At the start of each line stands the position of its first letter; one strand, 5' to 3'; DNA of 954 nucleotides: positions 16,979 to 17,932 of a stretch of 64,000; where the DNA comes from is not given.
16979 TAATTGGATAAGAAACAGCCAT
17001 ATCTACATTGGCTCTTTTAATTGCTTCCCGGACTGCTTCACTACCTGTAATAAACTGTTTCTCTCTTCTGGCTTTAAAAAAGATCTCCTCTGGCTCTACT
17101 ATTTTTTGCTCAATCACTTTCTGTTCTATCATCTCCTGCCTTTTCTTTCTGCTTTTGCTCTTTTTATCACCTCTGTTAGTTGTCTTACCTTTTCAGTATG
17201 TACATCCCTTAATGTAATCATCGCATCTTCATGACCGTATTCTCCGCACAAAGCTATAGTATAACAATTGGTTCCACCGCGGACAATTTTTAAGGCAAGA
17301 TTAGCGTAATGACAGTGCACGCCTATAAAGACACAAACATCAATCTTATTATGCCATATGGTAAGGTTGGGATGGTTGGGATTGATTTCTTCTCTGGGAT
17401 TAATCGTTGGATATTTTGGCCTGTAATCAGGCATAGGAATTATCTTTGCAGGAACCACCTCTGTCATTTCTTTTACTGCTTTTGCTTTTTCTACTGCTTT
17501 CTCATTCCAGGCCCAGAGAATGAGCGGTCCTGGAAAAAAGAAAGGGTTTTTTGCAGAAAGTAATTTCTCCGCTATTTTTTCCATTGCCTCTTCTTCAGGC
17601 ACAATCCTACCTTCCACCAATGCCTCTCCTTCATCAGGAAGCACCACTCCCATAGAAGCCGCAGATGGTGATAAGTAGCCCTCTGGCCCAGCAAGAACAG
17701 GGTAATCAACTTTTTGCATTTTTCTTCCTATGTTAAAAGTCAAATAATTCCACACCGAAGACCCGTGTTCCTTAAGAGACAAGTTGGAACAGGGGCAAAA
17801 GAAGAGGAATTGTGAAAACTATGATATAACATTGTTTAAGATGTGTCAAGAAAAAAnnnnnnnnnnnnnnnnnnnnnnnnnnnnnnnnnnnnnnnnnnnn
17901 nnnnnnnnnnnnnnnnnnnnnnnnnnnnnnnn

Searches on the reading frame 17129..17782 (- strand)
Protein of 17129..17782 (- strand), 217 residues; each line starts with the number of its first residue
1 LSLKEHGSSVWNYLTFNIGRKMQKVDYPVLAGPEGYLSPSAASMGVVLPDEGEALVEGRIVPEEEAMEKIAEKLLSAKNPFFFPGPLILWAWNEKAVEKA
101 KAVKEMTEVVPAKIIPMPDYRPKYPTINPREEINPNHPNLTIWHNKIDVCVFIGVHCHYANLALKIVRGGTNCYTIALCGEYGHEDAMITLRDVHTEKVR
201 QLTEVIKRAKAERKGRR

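Call 4: search_protein_families(library=pfam, proteins=[window:17129-17782:-], max_evalue=0.01)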
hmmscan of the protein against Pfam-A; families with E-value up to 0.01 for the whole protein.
window:17129-17782:- (217 aa): 1 family
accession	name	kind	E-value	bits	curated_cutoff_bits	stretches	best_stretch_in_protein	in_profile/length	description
PF02552.22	CO_dh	-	1.1e-47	162.4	21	1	49-203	7-165/168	CO dehydrogenase beta subunit/acetyl-CoA synthase epsilon subunit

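Call 5: search_protein_families(library=ncbifam, proteins=[window:17129-17782:-], max_evalue=0.01)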
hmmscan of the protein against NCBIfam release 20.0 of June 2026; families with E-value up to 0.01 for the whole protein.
window:17129-17782:- (217 aa): 0 families

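Call 8: find_homologous_proteins(query=window:17129-17782:-, max_evalue=0.00001)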
Query window:17129-17782:- (217 aa): 1853 proteins with E <= 0.00001 among 2129 candidates; the best 120 are listed.
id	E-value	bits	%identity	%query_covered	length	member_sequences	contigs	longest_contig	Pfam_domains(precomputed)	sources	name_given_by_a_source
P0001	3.4e-128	444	99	90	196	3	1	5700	PF02552.23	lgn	-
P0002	6.7e-111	387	86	90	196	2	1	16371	PF02552.23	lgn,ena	-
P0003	1.9e-110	386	86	88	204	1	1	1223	PF02552.23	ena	-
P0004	4.4e-110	384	86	87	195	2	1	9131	PF02552.23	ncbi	-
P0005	2.4e-108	379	84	88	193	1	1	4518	PF02552.23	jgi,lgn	jgi:hypothetical protein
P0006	1.4e-107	376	85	87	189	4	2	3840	PF02552.23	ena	-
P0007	2.7e-107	375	83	90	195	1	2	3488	PF02552.23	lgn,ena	-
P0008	9.7e-106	370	84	87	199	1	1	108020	PF02552.23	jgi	jgi:hypothetical protein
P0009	1.1e-105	370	83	87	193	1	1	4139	PF02552.23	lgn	-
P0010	3.1e-105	369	82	88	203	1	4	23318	PF02552.23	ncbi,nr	ncbi:carbon monoxide dehydrogenase [bacterium]|nr:carbon monoxide dehydrogenase [bacterium] MBU45395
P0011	9.4e-105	367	83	88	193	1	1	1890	PF02552.23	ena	-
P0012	1.1e-104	367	81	88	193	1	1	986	PF02552.23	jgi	-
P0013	1.6e-103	363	82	86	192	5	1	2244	PF02552.23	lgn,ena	-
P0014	2.8e-103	362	79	88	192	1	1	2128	PF02552.23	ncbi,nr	ncbi:carbon monoxide dehydrogenase [bacterium]|nr:carbon monoxide dehydrogenase [bacterium]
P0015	5.5e-103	361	81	88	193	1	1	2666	PF02552.23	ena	-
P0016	7.2e-103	361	82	88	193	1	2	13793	PF02552.23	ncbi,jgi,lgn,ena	-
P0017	7.4e-103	361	80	88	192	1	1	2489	PF02552.23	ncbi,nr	ncbi:carbon monoxide dehydrogenase [bacterium]|nr:carbon monoxide dehydrogenase [bacterium]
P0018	9.8e-103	360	80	89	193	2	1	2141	PF02552.23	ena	-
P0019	1.8e-102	360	79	88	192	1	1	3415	PF02552.23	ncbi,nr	ncbi:MAG: carbon monoxide dehydrogenase [Candidatus Omnitrophica bacterium]|nr:carbon monoxide dehyd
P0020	2.3e-102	359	79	88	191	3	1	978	PF02552.23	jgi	-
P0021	2.5e-102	359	80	88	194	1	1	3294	PF02552.23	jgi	-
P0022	2.8e-102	359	79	88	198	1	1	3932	PF02552.23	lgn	-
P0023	3.7e-102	359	79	88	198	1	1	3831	PF02552.23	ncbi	-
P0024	4.8e-102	358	79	87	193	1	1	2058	PF02552.23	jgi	-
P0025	5.7e-102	358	80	89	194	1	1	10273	PF02552.23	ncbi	-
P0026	7.3e-102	358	79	90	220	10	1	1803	PF02552.23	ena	-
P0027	1.0e-101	357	79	87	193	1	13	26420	PF02552.23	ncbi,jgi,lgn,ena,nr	ncbi:MAG: carbon monoxide dehydrogenase [Candidatus Omnitrophica bacterium]|nr:carbon monoxide dehyd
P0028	1.2e-101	357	79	88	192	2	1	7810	PF02552.23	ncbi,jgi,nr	ncbi:MAG: carbon monoxide dehydrogenase [Elusimicrobia bacterium]|jgi:hypothetical protein|nr:carbon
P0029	1.6e-101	356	80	86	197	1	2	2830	PF02552.23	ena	-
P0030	3.0e-101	356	78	90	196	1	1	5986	PF02552.23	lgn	-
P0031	3.9e-101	355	81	86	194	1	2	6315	PF02552.23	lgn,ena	-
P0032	4.5e-101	355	79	88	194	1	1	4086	PF02552.23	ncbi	-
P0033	1.1e-100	354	80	88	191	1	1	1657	PF02552.23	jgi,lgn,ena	-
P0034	1.3e-100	354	80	88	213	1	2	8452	PF02552.23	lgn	-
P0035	3.5e-100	352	78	87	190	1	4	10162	PF02552.23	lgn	-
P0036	2.4e-99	349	78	88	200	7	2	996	PF02552.23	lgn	-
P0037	4.4e-99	348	79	88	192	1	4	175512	PF02552.23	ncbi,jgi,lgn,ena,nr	ncbi:carbon monoxide dehydrogenase [bacterium]|nr:carbon monoxide dehydrogenase [Candidatus Omnitrop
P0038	2.0e-98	346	78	87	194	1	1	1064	PF02552.23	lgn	-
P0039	4.7e-98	345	76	88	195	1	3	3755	PF02552.23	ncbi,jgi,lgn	jgi:CO dehydrogenase/acetyl-CoA synthase epsilon subunit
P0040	3.9e-97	342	77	89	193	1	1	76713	PF02552.23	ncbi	ncbi:MAG: carbon monoxide dehydrogenase beta subunit family protein [Thermincolia bacterium]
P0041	1.7e-96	340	76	87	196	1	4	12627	PF02552.23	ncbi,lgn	-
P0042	1.9e-96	340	76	88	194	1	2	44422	PF02552.23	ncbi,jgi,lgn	-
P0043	2.6e-96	339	75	88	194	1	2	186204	PF02552.23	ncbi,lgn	ncbi:MAG: carbon monoxide dehydrogenase beta subunit family protein [Bacillota bacterium]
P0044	2.7e-96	339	78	85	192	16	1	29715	PF02552.23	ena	-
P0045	5.5e-96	338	74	88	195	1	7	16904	PF02552.23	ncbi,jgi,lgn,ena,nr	ncbi:carbon monoxide dehydrogenase [Candidatus Bipolaricaulota bacterium]|nr:carbon monoxide dehydro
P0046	7.5e-96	338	74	88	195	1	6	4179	PF02552.23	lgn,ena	-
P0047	1.0e-95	337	74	90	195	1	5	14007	PF02552.23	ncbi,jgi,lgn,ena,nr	ncbi:carbon monoxide dehydrogenase [Candidatus Acetothermia bacterium]|jgi:hypothetical protein|nr:c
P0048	1.1e-95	337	76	88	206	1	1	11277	PF02552.23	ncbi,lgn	-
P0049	1.3e-95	337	74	90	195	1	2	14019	PF02552.23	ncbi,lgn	-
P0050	1.3e-95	337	75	89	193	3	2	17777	PF02552.23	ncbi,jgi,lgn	-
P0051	1.7e-95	337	76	87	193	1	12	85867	PF02552.23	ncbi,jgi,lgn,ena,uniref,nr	ncbi:carbon monoxide dehydrogenase subunit beta [Desulforamulus profundi]|uniref:Carbon monoxide deh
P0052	2.0e-95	336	75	88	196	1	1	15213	PF02552.23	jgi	jgi:hypothetical protein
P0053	8.1e-95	335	76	85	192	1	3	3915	PF02552.23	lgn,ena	-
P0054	8.6e-95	334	76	86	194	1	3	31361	PF02552.23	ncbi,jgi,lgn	-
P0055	1.5e-94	334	74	88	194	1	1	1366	PF02552.23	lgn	-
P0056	1.7e-94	333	74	89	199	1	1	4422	PF02552.23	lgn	-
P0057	2.3e-94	333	76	88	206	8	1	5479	PF02552.23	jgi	-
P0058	3.3e-94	333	74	89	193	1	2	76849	PF02552.23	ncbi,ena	-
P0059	6.8e-94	332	77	86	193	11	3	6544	PF02552.23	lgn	-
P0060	1.4e-93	331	74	88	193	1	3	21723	PF02552.23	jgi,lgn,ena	-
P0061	1.7e-93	330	76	85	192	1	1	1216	PF02552.23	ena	-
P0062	2.6e-93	330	74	88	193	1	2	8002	PF02552.23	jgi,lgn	jgi:hypothetical protein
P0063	2.9e-93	329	73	88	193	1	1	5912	PF02552.23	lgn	-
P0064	3.0e-93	329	74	89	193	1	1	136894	PF02552.23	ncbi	-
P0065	4.7e-93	329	74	88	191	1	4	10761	PF02552.23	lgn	-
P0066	5.7e-93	328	74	86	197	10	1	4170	PF02552.23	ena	-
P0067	7.6e-93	328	74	88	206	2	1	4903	PF02552.23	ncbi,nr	ncbi:hypothetical protein M1N05_02090 [Dehalococcoidales bacterium]|nr:hypothetical protein [Dehaloc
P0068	8.4e-93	328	73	88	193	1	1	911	PF02552.23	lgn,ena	-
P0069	9.2e-93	328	73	90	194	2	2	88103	PF02552.23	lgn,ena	-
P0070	9.5e-93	328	69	89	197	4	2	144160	PF02552.23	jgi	jgi:hypothetical protein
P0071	1.5e-92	327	74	87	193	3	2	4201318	PF02552.23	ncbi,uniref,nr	ncbi:CO dehydrogenase beta subunit/acetyl-CoA synthase epsilon subunit [Clostridium aceticum]|uniref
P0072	1.7e-92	327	73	87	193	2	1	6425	PF02552.23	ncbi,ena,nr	ncbi:MAG: carbon monoxide dehydrogenase [Clostridia bacterium]|nr:carbon monoxide dehydrogenase [Clo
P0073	2.3e-92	326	72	88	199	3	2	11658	PF02552.23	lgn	-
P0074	2.5e-92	326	72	88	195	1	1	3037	PF02552.23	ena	-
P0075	2.9e-92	326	73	88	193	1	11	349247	PF02552.23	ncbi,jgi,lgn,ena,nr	ncbi:MAG: carbon monoxide dehydrogenase [Syntrophomonadaceae bacterium]|jgi:hypothetical protein|nr:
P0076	3.1e-92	326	73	89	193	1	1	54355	PF02552.23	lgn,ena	-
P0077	3.2e-92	326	74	86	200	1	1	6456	PF02552.23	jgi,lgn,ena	-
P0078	3.3e-92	326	74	85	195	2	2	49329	PF02552.23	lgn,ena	-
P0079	3.7e-92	326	75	86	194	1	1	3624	PF02552.23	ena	-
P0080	4.4e-92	326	71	91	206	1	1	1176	PF02552.23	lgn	-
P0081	4.5e-92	326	72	87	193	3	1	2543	PF02552.23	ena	-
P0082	5.2e-92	325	71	86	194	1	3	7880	PF02552.23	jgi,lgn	-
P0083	5.5e-92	325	70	89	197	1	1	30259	PF02552.23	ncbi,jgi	jgi:hypothetical protein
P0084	5.6e-92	325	74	88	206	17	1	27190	PF02552.23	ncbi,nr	ncbi:carbon monoxide dehydrogenase [Dehalococcoidia bacterium]|nr:carbon monoxide dehydrogenase [Deh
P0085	7.8e-92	325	73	86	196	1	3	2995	PF02552.23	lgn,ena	-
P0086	8.0e-92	325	75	88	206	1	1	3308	PF02552.23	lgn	-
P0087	1.1e-91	324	73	88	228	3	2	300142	PF02552.23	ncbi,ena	-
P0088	1.2e-91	324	72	88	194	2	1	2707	PF02552.23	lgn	-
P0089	1.2e-91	324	74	86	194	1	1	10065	PF02552.23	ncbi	-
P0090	1.2e-91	324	72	88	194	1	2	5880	PF02552.23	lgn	-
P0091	1.9e-91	324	73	88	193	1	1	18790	PF02552.23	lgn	-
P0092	2.2e-91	323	73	88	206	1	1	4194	PF02552.23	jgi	jgi:hypothetical protein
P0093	2.4e-91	323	72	89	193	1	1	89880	PF02552.23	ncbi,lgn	-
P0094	2.7e-91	323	75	86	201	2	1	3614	PF02552.23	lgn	-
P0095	2.8e-91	323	71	90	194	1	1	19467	PF02552.23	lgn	-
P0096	3.5e-91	323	73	89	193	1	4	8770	PF02552.23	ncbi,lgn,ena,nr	ncbi:MAG: carbon monoxide dehydrogenase [Desulfitobacterium hafniense]|nr:carbon monoxide dehydrogen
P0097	3.7e-91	323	72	89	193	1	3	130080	PF02552.23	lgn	-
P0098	3.9e-91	322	73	86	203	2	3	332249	PF02552.23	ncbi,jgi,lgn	-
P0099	4.1e-91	322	72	88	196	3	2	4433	PF02552.23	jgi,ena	-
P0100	4.1e-91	322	72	89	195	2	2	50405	PF02552.23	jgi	jgi:hypothetical protein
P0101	4.2e-91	322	71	89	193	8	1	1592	PF02552.23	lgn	-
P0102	4.2e-91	322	69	90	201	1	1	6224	PF02552.23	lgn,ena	-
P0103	4.2e-91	322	69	90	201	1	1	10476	PF02552.23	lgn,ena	-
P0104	4.5e-91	322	72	87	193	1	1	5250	PF02552.23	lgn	-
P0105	4.7e-91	322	71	88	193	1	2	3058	PF02552.23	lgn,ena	-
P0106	4.9e-91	322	72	86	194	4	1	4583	PF02552.23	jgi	-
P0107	5.5e-91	322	72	86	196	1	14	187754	PF02552.23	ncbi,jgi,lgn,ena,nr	ncbi:MAG: carbon monoxide dehydrogenase [Firmicutes bacterium]|nr:carbon monoxide dehydrogenase [Det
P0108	5.6e-91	322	75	85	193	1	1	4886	PF02552.23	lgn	-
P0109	6.2e-91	322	72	89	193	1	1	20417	PF02552.23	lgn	-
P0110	7.0e-91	322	69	90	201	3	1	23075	PF02552.23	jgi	jgi:hypothetical protein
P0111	7.1e-91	322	72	88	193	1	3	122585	PF02552.23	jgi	jgi:hypothetical protein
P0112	7.4e-91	322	74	87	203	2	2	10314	PF02552.23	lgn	-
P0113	7.7e-91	322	72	88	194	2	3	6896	PF02552.23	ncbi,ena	-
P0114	8.2e-91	321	70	90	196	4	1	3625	PF02552.23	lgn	-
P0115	8.4e-91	321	72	88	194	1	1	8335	PF02552.23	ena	-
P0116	8.9e-91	321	72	87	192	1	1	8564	PF02552.23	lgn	-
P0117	9.0e-91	321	72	87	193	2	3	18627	PF02552.23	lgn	-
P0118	9.2e-91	321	73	86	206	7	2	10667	PF02552.23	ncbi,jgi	-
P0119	9.8e-91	321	74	86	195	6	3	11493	PF02552.23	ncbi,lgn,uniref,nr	ncbi:hypothetical protein HKBW3S44_01080 [Candidatus Hakubella thermalkaliphila]|uniref:Carbon monox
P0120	1.0e-90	321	72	88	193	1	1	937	PF02552.23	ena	-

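Call 12: find_related_loci(query=window:17129-17782:-, collection=genome_contigs, flank=8000)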
Query window:17129-17782:- (217 aa) in genome_contigs; peptide patterns used: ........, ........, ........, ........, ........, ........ (x = any residue, [..] = any of these).
263 stretches matched a pattern; 179 encode a relative of the query (tblastn E <= 1e-3); the best 80 are kept; 80 distinct loci.
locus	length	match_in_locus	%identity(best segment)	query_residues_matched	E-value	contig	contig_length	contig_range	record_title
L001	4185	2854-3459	80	13-211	3e-109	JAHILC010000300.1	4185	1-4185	MAG: Actinomycetota bacterium isolate KR13_N2.mb.106 KR13_N2.mb.106_k141_374162, whole genome shotgun sequence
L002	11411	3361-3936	82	22-213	2e-107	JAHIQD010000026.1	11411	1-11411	MAG: Bacteroidetes bacterium isolate KR13_S3.mb.99 KR13_S3.mb.99_k141_196434, whole genome shotgun sequence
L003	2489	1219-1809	79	17-213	1e-110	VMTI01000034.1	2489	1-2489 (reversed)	MAG: bacterium isolate 01_128 k141_1344589, whole genome shotgun sequence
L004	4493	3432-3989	83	22-207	3e-106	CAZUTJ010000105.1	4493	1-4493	MAG TPA_asm: uncultured bacterium isolate binchicken_co140_94 genome assembly, contig: NODE_12178_length_4493_cov_12.376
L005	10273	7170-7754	80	21-215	2e-105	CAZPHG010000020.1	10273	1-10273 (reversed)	MAG TPA_asm: uncultured bacterium isolate binchicken_co53_102 genome assembly, contig: NODE_4392_length_10273_cov_5.4614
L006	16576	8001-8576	79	19-210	4e-105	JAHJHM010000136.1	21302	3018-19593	MAG: Candidatus Omnitrophota bacterium isolate Modern_marine_planktonic.mb.3 Modern_marine_plank.mb.3_k141_415980, whole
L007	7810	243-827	78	19-213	5e-105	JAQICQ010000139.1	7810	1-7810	MAG: Elusimicrobia bacterium isolate GH52 k119_198910, whole genome shotgun sequence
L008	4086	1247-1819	79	22-212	2e-105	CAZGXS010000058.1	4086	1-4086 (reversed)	MAG TPA_asm: uncultured bacterium isolate binchicken_co53_17 genome assembly, contig: NODE_17382_length_4086_cov_255.025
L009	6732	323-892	78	22-211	1e-101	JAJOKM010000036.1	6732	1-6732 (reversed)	MAG: Thermodesulfovibrionales bacterium isolate MAG-1293 c_000000000073, whole genome shotgun sequence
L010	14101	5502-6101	75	12-211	3e-101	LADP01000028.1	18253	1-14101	MAG: Peptococcaceae bacterium BRH_c8a BRHa_1004104, whole genome shotgun sequence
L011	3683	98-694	74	14-212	2e-101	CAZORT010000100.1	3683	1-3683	MAG TPA_asm: uncultured Thermotogae bacterium isolate binchicken_co247_22 genome assembly, contig: NODE_1873_length_3683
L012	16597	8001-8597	74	14-212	5e-100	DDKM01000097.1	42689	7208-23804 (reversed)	MAG TPA_asm: Firmicutes bacterium UBA2598 UBA2598_contig_406, whole genome shotgun sequence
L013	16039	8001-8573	79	21-211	1e-98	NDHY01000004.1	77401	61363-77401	MAG: candidate division NPL-UPA2 bacterium Unc8 Contig_4, whole genome shotgun sequence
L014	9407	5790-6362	74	22-212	1e-98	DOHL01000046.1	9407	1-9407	MAG TPA_asm: Candidatus Acetothermia bacterium isolate UBA7950 contig_3182, whole genome shotgun sequence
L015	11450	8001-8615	72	20-217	4e-98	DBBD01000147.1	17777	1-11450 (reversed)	MAG TPA_asm: Firmicutes bacterium UBA993 UBA993_contig_1149, whole genome shotgun sequence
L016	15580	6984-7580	74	13-211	3e-98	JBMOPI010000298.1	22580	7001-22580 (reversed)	MAG: Bacillota bacterium isolate Betzabe_MAG124 MAG124_298, whole genome shotgun sequence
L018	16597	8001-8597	73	19-217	4e-98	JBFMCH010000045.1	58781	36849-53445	MAG: Bacillota bacterium isolate MAG188 MAG188_45, whole genome shotgun sequence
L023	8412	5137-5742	71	12-211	2e-96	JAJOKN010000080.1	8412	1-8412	MAG: Desulfotomaculum sp. isolate MAG-1144 c_000000000113, whole genome shotgun sequence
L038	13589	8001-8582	71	19-212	2e-92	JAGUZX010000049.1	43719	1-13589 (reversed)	MAG: Desulfovibrio sp. isolate DeMMO6_25 c_000000027819, whole genome shotgun sequence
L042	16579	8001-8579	66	22-214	5e-92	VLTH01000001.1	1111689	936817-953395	UNVERIFIED_CONTAM: Acetivibrio alkalicellulosi strain DSM 17461 CloalDRAFT_CAG.1, whole genome shotgun sequence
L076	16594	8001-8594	61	15-212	3e-83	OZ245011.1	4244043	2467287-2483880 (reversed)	MAG: Nitrospinaceae bacterium isolate 04370925-b84a-440d-9222-898c7f7ce6c7 genome assembly, chromosome: 1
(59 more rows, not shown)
